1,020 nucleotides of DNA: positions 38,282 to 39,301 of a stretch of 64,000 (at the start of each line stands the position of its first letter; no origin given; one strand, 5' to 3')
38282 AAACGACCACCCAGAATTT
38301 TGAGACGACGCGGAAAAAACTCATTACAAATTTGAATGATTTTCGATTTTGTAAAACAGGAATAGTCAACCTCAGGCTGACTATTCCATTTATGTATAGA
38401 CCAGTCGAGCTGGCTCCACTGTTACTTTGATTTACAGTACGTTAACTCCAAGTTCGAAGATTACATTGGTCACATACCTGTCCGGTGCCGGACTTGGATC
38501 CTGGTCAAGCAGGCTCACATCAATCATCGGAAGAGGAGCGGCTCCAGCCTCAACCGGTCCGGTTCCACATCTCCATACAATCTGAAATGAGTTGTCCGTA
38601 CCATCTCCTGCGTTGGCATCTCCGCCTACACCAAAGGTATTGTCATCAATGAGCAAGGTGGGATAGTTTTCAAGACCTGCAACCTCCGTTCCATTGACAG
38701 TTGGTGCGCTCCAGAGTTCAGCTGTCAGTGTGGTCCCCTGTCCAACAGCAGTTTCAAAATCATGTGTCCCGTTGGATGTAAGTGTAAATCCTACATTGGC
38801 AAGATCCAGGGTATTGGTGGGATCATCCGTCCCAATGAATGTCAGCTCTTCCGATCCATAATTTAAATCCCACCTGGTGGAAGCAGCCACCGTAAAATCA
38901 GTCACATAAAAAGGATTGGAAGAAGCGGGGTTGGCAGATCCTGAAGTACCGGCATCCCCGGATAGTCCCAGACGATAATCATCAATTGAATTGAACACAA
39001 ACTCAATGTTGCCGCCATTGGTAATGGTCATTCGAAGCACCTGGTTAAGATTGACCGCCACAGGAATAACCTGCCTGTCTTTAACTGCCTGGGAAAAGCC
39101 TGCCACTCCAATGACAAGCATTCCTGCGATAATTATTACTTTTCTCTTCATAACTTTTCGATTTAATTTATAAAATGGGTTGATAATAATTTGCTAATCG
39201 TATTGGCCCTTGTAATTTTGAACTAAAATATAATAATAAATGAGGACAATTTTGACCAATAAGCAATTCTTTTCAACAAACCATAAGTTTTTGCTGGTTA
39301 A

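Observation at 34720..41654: Candidate chaperone-usher-like surface-fibre locus built from unrecognised families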

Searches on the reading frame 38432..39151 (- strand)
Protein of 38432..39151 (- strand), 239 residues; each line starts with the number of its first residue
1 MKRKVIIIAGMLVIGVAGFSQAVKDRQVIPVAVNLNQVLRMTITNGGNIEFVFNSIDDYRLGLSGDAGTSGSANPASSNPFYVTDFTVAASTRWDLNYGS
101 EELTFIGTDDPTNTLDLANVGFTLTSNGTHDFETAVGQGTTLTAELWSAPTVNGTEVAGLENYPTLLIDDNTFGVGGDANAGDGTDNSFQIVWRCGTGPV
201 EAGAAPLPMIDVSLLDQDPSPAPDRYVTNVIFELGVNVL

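Call 3: search_protein_families(library=pfam, proteins=[window:38432-39151:-], max_evalue=1)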
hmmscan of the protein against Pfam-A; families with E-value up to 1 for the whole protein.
window:38432-39151:- (239 aa): 0 families

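Call 4: search_protein_families(library=ncbifam, proteins=[window:38432-39151:-], max_evalue=1)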
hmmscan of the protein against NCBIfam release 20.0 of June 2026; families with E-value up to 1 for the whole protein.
window:38432-39151:- (239 aa): 0 families

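Call 15: find_homologous_proteins(query=window:38432-39151:-, max_evalue=0.001)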
Query window:38432-39151:- (239 aa): 493 proteins with E <= 0.001 among 1539 candidates; the best 120 are listed.
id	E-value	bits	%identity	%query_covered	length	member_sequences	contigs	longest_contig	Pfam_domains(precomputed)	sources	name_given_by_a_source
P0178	5.9e-153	525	100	100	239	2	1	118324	-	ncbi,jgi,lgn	-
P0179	1.0e-133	462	87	100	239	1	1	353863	-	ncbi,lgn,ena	-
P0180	1.8e-132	458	84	99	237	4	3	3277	-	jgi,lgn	jgi:hypothetical protein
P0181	2.0e-128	445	84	99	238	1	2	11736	-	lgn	-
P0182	6.3e-128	444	83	99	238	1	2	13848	-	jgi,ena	jgi:hypothetical protein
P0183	4.6e-125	434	82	99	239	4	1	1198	-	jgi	jgi:hypothetical protein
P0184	2.2e-124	432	85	95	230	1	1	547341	-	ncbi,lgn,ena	-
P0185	1.4e-113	397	78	99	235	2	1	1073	-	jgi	-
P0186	2.5e-111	389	76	99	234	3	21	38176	-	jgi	jgi:hypothetical protein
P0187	1.1e-110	387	76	99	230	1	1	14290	-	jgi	jgi:hypothetical protein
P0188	3.1e-110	386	76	99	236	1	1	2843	-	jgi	-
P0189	1.3e-109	384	75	99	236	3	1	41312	-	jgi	jgi:hypothetical protein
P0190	8.7e-109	381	76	98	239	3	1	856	-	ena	-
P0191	8.3e-107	374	76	99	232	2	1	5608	-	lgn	-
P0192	1.4e-105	370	76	95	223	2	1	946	-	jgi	jgi:hypothetical protein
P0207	4.3e-94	333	67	99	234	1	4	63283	-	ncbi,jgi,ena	-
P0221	1.6e-86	308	61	99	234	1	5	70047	-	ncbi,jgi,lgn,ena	-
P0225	4.9e-86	306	64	99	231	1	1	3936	-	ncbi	-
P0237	5.8e-85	303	62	99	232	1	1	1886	-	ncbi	-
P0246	6.3e-84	300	59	99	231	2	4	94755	-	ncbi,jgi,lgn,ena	-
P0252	4.1e-83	297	60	98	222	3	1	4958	-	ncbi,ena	-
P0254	5.6e-83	296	62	98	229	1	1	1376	-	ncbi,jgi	jgi:hypothetical protein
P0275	1.1e-80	289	61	99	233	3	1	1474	-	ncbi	-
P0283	6.2e-80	287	59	99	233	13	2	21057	-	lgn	-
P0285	6.8e-80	286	58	99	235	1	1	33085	-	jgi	-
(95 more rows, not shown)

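Call 34: search_solved_structures(query=A3, max_evalue=10, show_alignments=2)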
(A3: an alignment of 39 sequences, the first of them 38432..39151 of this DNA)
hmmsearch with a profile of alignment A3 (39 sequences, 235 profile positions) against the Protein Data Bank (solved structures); distinct sequences matched with E-value up to 10: 2.
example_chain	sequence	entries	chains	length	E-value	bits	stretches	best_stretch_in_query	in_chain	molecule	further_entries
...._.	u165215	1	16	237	0.18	14.2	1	27-88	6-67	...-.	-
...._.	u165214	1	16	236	0.33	13.3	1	27-88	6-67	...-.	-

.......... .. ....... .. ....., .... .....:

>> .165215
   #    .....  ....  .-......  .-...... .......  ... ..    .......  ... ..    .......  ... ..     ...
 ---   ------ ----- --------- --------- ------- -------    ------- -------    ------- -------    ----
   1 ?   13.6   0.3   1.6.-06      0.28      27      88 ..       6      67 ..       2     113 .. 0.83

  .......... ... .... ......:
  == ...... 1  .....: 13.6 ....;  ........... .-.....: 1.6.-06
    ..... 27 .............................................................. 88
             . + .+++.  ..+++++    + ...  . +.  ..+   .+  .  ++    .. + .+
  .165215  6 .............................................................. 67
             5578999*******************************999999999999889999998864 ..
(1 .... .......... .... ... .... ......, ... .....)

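Call 46: search_solved_structures(query=window:38432-39151:-, max_evalue=10, show_alignments=2)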
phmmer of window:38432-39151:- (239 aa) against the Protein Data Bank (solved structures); distinct sequences matched with E-value up to 10: 1.
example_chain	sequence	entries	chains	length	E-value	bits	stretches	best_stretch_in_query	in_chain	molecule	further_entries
6d97_A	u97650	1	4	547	0.13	15.3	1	150-198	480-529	Aldehyde dehydrogenase 12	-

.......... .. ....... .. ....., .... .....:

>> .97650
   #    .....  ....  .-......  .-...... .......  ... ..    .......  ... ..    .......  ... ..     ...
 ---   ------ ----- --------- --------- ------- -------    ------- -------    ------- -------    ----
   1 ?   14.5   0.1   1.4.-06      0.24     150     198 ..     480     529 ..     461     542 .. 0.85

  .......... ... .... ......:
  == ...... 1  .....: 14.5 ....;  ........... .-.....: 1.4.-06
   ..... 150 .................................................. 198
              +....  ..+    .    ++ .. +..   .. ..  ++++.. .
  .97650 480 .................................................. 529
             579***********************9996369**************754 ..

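Call 50: find_related_loci(query=A5, collection=genome_contigs, flank=7000)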
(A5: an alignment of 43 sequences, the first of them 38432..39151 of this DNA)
Query A5 (239 aa) in genome_contigs; peptide patterns used: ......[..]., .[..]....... (x = any residue, [..] = any of these).
213 stretches matched a pattern; 139 encode a relative of the query (tblastn E <= 1e-3); the best 80 are kept; 80 distinct loci.
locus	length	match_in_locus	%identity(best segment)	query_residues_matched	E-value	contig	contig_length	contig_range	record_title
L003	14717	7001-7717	87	1-239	6e-140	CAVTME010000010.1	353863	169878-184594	MAG: uncultured Bacteroidetes bacterium isolate MFD03804.bin.2.22 genome assembly, contig: contig_37716, whole genome sh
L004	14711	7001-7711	84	1-237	2e-137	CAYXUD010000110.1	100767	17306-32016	MAG TPA_asm: uncultured Bacteroides sp. isolate SRP185410_co1_383 genome assembly, contig: k141_805771, whole genome sho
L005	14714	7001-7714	83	1-237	4e-133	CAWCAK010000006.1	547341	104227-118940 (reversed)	MAG: uncultured Bacteroidetes bacterium isolate MFD03804.bin.2.1 genome assembly, contig: contig_33564, whole genome sho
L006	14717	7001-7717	97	1-239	1e-152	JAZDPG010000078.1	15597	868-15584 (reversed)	MAG: Bacteroidota bacterium isolate MEGAHIT-group-0.823 k141_1667669, whole genome shotgun sequence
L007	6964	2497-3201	76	1-236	3e-115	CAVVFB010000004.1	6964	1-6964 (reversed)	MAG: uncultured Bacteroidetes bacterium isolate MFD04716.bin.2.43 genome assembly, contig: contig_129282, whole genome s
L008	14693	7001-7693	75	1-236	8e-110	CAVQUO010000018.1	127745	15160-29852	MAG: uncultured Bacteroidetes bacterium isolate MFD09964.bin.2.95 genome assembly, contig: contig_43875, whole genome sh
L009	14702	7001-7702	71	1-237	1e-107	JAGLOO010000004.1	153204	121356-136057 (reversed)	MAG: Bacteroidales bacterium isolate RS_7_37 ROV157_7.bin.37.fa_4, whole genome shotgun sequence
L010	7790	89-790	67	1-237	3e-101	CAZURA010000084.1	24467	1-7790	MAG TPA_asm: uncultured Bacteroides sp. isolate SRP077602_co5_373 genome assembly, contig: NODE_10175_length_24467_cov_6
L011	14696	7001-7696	68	1-237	1e-97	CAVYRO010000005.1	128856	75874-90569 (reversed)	MAG: uncultured Bacteroidales bacterium isolate MFD05684.bin.1.228 genome assembly, contig: contig_48383, whole genome s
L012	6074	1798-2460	69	14-237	9e-95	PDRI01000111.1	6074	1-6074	MAG: Bacteroidetes bacterium isolate DOLZORAL124_51_6 DolZOral124_scaffold_22476, whole genome shotgun sequence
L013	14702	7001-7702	68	1-237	2e-94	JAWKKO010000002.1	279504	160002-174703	MAG: Bacteroidales bacterium isolate ABC2.51 ABC2.51.fa-2, whole genome shotgun sequence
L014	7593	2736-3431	66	1-237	6e-94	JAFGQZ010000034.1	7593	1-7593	MAG: Bacteroidales bacterium isolate Zod_Metabat.800 k87_3941811, whole genome shotgun sequence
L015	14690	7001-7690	66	1-237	2e-93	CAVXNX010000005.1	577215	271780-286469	MAG: uncultured Bacteroidales bacterium isolate MFD01721.bin.3.237 genome assembly, contig: contig_1441, whole genome sh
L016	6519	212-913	67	1-237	3e-93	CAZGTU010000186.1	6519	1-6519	MAG TPA_asm: uncultured Bacteroidaceae bacterium isolate SRP332253_co1_94 genome assembly, contig: NODE_19178_length_651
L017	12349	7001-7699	61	1-237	4e-93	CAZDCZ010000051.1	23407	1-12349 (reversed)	MAG TPA_asm: uncultured Bacteroidales bacterium isolate binchicken_co357_148 genome assembly, contig: NODE_788_length_23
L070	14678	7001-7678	58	1-237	5e-79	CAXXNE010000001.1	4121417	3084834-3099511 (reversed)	MAG: uncultured Paludibacter sp. isolate c6dfa319-ced9-4a11-90c0-3e1197362bd4 genome assembly, contig: contig_1, whole g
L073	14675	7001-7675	56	3-237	5e-77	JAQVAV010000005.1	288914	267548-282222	MAG: Paludibacter sp. isolate STD2_5 NODE_37_length_288914_cov_11.137132_Sandtown_D2, whole genome shotgun sequence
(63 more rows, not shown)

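Call 52: search_protein_representatives(alignment_id=A5)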
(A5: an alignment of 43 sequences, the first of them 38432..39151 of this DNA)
Query: 43 sequences, 235 profile positions. Proteins with E-value up to 0.001 (for the whole library): 252; up to 1e-10: 187; up to 1e-30: 55. The best 150 are listed.
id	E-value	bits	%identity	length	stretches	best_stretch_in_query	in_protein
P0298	1.2e-94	332.3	-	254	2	63-232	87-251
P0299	8.3e-79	280.4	-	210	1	1-233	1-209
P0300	1.2e-76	273.4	-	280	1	1-231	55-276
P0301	1.4e-76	273.1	-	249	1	7-234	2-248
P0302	2.3e-76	272.4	-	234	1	1-232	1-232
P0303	2.3e-72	259.4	-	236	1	2-233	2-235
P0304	7.6e-70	251.1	-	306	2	69-233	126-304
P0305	1.6e-67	243.5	-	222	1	1-233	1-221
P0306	7.9e-67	241.2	-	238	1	1-232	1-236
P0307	1.9e-65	236.7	-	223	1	1-233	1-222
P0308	1.4e-63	230.6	-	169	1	1-174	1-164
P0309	4.6e-60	219.1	-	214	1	19-233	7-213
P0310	6.3e-60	218.6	-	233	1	1-233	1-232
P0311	3.0e-57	209.9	-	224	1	3-233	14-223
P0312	2.2e-55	203.8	-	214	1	8-234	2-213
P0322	8.3e-42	159.3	-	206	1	1-232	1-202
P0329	2.7e-37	144.6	-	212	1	1-232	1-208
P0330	1.6e-36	142.0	-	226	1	2-232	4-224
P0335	7.1e-35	136.7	-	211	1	2-232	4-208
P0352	4.7e-31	124.1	-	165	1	1-159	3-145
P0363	1.7e-28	115.8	-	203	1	1-232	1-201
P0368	2.2e-28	115.4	-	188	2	1-124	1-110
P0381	8.5e-27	110.2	-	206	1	9-233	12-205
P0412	5.6e-23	97.7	-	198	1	1-204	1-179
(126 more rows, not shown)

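Call 54: search_solved_structures(query=A6, max_evalue=10, show_alignments=2)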
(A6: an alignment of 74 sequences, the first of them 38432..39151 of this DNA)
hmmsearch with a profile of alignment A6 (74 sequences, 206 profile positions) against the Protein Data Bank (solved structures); distinct sequences matched with E-value up to 10: 2.
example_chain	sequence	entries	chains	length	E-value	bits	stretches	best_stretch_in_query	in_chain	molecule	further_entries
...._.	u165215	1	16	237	0.0013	21.8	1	27-91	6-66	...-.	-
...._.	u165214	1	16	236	0.0042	20.1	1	27-91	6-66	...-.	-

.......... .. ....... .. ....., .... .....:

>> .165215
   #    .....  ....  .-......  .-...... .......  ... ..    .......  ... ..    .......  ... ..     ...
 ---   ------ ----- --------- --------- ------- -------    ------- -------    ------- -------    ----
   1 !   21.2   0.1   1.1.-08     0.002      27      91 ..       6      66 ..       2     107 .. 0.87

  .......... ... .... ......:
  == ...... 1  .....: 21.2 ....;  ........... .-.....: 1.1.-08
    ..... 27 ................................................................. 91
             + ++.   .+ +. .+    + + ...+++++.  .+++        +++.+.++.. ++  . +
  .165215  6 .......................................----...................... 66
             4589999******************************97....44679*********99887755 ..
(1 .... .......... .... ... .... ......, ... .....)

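Call 57: search_solved_structures(query=P0322, max_evalue=10, show_alignments=2)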
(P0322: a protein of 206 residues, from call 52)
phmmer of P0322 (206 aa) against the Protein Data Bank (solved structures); distinct sequences matched with E-value up to 10: 5.
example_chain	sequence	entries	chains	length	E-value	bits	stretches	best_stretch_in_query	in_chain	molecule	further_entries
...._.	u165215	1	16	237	0.0075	19.3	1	29-88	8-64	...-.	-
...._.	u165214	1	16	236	0.0076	19.3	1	29-88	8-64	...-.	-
9e7w_H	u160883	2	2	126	0.076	16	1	85-168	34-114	Heavy chain antibody fragment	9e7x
6obm_B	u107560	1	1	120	0.95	12.4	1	62-152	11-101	VHH antibody V6A7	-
7bnp_A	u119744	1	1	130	1.1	12.2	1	87-159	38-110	nanobody nb17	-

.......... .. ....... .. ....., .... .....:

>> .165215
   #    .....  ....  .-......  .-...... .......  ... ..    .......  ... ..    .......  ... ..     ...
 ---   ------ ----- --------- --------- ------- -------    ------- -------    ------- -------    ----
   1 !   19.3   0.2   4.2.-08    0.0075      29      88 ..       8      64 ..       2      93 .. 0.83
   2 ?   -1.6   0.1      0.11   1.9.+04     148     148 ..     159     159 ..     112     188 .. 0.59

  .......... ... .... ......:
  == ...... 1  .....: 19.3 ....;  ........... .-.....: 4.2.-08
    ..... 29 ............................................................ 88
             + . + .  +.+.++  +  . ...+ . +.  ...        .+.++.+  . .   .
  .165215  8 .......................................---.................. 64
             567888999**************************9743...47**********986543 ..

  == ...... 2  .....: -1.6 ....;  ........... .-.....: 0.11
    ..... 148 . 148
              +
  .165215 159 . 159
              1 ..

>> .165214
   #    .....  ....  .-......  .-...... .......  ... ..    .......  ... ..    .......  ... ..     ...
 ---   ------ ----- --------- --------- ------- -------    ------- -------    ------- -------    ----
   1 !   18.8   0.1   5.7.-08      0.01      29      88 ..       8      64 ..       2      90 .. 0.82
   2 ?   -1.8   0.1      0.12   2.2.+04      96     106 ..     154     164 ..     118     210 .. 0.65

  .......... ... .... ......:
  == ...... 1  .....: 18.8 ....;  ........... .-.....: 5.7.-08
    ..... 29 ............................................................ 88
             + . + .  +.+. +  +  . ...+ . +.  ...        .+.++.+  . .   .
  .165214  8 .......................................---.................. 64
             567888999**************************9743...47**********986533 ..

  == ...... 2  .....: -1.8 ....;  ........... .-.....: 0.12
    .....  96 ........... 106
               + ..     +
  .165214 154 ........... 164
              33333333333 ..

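Call 62: list_cluster_members(proteins=[P0381, P0322, P0368, P0352, P0304, P0412, P0330, P0335, P0363, P0329])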
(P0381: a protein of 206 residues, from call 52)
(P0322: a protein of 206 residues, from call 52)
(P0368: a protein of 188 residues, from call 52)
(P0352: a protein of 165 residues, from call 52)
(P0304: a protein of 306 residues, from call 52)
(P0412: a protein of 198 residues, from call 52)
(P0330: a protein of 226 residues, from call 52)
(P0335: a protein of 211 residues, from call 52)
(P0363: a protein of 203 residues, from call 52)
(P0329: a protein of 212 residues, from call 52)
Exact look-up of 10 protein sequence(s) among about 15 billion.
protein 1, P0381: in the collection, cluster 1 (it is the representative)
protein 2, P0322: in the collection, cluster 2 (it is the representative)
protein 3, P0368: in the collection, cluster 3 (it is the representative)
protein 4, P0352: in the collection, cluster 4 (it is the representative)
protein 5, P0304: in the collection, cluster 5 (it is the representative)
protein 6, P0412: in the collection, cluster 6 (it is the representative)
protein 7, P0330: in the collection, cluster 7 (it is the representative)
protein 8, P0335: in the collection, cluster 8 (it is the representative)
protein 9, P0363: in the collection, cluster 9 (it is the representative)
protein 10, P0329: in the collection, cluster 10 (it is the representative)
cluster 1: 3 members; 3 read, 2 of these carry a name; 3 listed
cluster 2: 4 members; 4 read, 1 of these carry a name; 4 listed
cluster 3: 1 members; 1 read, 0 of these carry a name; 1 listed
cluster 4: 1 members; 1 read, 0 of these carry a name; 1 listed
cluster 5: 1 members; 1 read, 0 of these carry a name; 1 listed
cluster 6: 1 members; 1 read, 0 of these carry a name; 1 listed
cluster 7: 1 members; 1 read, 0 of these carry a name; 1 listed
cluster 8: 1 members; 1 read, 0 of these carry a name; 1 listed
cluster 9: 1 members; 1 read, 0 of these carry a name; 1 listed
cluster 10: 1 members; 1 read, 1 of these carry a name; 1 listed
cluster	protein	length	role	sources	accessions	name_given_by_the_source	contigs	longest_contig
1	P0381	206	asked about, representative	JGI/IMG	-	hypothetical protein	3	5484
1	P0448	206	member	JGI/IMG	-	hypothetical protein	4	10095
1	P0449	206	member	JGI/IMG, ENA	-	-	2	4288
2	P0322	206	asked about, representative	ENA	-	-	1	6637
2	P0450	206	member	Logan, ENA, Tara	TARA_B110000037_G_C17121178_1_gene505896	strand:- start:3584 stop:4204 length:621 start_codon:yes stop_codon:yes gene_type:complete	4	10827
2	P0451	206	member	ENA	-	-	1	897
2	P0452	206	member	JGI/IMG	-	-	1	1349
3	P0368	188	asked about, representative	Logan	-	-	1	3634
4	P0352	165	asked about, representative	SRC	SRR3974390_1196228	-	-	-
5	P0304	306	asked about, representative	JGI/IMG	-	-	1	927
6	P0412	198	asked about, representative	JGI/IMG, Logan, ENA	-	-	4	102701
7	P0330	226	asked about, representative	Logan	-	-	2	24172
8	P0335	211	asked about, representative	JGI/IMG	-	-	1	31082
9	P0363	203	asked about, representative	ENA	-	-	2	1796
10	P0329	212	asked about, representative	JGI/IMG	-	hypothetical protein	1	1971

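Call 66: search_protein_families(library=pfam, alignment_id=A6, max_evalue=1)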
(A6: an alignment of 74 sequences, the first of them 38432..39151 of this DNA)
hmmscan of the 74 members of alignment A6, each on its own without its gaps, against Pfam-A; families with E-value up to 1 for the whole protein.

A. member 1, window:38432-39151:- (239 aa): 0 families

B. families by the number of members that match (of 74 scanned): 18 families
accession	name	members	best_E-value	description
PF04830.18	DUF637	1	0.0019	Possible hemagglutinin (DUF637)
PF10182.14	Flo11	1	0.012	Flo11 domain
PF13385.13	Laminin_G_3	1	0.014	Concanavalin A-like lectin/glucanases superfamily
PF21422.2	NP_C_Orthomyx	1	0.021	Orthomyxovirus nucleoprotein, C-terminal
PF14602.12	Hexapep_2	1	0.031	Hexapeptide repeat of succinyl-transferase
PF24107.1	DUF7382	1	0.086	Domain of unknown function (DUF7382)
PF00879.23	Defensin_propep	1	0.1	Defensin propeptide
PF07286.17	D-Glu_cyclase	1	0.13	D-glutamate cyclase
PF06078.17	DUF937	1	0.15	Bacterial protein of unknown function (DUF937)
PF02786.22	CPSase_L_D2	1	0.18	Carbamoyl-phosphate synthase L chain, ATP binding domain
PF00100.29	Zona_pellucida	1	0.19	ZP-C domain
PF13041.12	PPR_2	1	0.2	PPR repeat family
PF21425.3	DTP-pb9_A-dom_N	1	0.21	Distal tail protein pb9, A domain, N-terminal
PF06787.16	HcgF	1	0.22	FeGP cofactor biosynthesis protein HcgF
PF20130.4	DUF6520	1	0.24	Family of unknown function (DUF6520)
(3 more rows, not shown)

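Call 86: find_encoding_contigs(protein=P0412, flank=8000, max_places=2)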
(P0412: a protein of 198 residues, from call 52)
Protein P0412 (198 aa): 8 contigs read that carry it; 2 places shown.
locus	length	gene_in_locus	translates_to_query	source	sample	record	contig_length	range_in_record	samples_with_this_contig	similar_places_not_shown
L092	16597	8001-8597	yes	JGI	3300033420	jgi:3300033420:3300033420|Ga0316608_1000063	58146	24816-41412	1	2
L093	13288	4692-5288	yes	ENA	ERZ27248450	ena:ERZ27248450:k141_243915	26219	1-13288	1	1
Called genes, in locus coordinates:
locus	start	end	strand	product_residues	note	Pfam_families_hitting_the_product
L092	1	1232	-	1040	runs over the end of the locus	PF02384:N6_Mtase, PF20473:MmeI_Mtase (weak), PF07669:Eco57I, PF02384:N6_Mtase (weak)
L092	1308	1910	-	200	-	PF01063:Aminotran_4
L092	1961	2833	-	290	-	PF05368:NmrA, PF13460:NAD_binding_10 (weak)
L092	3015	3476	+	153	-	PF02629:CoA_binding, PF13380:CoA_binding_2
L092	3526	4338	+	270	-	PF01416:PseudoU_synth_1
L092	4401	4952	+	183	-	PF08534:Redoxin, PF00255:GSHPx, PF00578:AhpC-TSA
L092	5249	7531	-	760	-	PF13328:HD_4, PF04607:RelA_SpoT, PF02824:TGS, PF28438:RelA_RIS, PF13291:ACT_4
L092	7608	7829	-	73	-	-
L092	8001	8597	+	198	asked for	-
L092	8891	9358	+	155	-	-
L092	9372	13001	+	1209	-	PF00691:OmpA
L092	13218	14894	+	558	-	PF00082:Peptidase_S8, PF18962:Por_Secre_tail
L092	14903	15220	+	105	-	-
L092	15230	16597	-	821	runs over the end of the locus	PF13620:CarboxypepD_reg, PF13715:CarbopepD_reg_2, PF07715:Plug (weak), PF00593:TonB_dep_Rec_b-barrel, PF14905:OMP_b-brl_3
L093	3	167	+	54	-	?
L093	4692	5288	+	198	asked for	-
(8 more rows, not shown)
